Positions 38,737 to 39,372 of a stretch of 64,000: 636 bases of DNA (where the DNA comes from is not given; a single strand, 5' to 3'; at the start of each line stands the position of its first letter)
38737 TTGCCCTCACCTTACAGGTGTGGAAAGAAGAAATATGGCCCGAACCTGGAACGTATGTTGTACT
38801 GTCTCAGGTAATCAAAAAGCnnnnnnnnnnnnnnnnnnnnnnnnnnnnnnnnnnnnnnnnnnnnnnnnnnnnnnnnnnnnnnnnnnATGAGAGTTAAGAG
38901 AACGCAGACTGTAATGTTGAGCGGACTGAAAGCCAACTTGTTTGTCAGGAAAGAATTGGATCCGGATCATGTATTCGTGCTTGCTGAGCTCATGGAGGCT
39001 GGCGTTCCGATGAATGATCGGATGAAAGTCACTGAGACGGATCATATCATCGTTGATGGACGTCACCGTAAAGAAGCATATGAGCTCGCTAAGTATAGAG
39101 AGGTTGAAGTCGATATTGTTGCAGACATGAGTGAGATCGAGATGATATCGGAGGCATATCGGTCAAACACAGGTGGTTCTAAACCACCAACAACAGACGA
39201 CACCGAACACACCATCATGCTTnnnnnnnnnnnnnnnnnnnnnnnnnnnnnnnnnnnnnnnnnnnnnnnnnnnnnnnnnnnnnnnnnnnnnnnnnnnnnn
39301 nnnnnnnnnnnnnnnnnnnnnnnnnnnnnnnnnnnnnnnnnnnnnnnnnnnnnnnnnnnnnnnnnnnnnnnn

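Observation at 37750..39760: Compositionally distinct three-gene island with perfect Shine-Dalgarno sites, ending in a ParB/Srx-like protein, divergent from a DEDDy exonuclease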

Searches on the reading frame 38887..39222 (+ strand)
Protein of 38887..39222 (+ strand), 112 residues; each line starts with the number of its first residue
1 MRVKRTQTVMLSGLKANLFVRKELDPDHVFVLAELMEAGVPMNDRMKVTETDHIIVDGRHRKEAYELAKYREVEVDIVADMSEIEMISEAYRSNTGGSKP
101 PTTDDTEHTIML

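Call 69: search_solved_structures(query=A7, max_evalue=10, show_alignments=5)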
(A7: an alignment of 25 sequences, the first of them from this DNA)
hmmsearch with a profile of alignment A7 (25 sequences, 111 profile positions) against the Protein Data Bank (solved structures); distinct sequences matched with E-value up to 10: 12.
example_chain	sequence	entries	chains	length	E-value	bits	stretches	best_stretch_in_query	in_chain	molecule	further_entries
4umk_A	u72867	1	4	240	0.0086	19.2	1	20-83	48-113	PROBABLE CHROMOSOME-PARTITIONING PROTEIN PARB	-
8vf6_A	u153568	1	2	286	0.02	18.1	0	10-64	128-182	Serine/threonine-protein kinase 33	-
7sq4_A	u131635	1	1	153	0.029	17.5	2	2-46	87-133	Designed trefoil knot protein, variant 2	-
7bnr_A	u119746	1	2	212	0.074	16.2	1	21-81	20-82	ParB family protein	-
7bnk_A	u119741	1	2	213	0.082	16.1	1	21-81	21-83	ParB family protein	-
7o0n_A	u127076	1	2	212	0.099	15.8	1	21-81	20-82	ParB family protein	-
7sq3_A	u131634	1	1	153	0.13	15.4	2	2-47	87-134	Designed trefoil knot protein, variant 1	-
6sdk_A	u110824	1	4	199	0.16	15.1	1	5-81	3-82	Stage 0 sporulation protein J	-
6pe3_A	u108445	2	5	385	0.3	14.2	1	49-106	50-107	Uncharacterized protein MJ1094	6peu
6ky4_A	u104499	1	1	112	0.3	14.2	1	10-82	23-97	Sulfiredoxin, chloroplastic/mitochondrial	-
9goq_A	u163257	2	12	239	0.42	13.8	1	23-93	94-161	Adapter protein MecA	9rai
2cqz_A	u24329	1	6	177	0.68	13.1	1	16-98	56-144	177aa long hypothetical protein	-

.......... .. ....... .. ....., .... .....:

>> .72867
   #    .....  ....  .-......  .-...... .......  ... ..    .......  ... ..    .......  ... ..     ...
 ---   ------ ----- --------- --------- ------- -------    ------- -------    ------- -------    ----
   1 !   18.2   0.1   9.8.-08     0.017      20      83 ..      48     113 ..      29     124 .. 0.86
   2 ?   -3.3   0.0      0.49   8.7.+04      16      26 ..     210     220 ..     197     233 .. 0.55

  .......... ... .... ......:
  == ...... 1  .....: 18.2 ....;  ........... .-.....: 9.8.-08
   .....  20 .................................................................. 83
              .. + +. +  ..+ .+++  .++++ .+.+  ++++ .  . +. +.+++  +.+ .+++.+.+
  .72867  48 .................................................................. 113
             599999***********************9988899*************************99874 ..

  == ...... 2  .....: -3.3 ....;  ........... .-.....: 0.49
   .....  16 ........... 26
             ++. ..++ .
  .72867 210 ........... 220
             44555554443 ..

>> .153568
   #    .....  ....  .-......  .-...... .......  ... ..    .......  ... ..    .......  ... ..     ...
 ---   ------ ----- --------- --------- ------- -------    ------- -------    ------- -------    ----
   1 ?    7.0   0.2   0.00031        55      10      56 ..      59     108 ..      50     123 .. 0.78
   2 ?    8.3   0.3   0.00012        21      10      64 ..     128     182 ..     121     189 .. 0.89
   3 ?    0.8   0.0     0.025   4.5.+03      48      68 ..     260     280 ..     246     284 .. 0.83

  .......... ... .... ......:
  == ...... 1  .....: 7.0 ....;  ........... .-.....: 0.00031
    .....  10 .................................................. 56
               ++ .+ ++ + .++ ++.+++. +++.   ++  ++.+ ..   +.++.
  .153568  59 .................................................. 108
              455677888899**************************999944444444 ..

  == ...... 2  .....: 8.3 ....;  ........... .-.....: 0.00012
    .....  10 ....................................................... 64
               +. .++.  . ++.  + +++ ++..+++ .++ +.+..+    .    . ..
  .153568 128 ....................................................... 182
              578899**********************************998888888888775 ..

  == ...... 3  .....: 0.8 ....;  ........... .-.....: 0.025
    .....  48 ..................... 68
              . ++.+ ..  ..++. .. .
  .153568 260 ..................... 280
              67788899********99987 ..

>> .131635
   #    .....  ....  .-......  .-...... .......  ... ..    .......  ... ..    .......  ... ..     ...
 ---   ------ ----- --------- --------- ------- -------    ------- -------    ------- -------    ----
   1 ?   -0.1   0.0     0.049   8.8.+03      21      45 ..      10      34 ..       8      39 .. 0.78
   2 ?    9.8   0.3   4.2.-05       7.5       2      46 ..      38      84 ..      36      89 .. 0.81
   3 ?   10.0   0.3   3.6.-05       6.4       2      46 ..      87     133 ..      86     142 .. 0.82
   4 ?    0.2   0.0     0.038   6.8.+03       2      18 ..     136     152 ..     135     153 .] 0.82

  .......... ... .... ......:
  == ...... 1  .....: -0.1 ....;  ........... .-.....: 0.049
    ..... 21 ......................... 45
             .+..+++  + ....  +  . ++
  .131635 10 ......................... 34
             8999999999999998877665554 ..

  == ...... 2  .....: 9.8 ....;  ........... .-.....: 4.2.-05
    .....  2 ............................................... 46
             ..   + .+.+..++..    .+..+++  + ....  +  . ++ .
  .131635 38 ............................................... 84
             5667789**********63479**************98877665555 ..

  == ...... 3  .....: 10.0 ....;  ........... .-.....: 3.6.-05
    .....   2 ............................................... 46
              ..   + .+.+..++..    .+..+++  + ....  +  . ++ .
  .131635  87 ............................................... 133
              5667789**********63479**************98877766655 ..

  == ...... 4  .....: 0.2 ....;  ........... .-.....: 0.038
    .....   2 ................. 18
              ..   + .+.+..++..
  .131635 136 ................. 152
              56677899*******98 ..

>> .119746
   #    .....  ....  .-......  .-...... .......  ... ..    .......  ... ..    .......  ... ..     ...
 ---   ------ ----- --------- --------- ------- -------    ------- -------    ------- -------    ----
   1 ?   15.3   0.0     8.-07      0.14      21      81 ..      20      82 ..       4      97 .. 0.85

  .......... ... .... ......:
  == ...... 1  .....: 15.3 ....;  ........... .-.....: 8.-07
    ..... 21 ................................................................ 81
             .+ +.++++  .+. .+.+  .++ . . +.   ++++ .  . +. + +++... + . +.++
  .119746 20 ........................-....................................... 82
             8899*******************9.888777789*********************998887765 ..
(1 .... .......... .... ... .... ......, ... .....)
